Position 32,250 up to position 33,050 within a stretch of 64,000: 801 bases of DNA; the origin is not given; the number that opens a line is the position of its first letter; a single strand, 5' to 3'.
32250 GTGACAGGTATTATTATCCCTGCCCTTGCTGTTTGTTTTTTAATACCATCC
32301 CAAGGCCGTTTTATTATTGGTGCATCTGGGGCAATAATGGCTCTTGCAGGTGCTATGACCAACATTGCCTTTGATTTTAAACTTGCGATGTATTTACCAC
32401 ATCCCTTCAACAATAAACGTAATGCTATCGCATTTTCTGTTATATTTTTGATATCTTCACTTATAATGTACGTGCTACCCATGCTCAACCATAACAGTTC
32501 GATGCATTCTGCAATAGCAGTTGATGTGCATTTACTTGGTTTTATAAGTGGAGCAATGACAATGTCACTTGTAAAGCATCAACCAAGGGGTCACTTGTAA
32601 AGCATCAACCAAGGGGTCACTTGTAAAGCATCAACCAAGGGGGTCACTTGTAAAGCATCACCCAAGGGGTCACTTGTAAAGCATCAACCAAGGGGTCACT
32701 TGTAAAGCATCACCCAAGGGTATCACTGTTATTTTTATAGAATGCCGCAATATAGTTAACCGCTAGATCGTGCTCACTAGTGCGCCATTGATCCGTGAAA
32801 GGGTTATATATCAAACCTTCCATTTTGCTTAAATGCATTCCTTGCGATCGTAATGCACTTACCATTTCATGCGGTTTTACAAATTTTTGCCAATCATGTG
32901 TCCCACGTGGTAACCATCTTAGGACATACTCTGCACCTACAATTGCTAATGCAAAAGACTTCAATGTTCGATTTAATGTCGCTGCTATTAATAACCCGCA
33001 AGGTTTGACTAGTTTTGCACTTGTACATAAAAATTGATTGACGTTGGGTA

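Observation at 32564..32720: Six copies of a 26-bp tandem repeat forming the 3' ends, including stop codons, of two convergent genes (rhomboid protease and ubiG)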

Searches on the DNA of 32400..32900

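Call 46: search_rna_families(source=window, start=32400, end=32900, threshold=evalue, max_evalue=1)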
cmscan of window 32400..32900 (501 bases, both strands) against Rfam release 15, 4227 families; matches with E-value up to 1: 0.
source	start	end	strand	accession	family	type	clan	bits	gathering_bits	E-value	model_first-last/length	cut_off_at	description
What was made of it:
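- There is no Rfam hit even at E<=1 (call 46).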
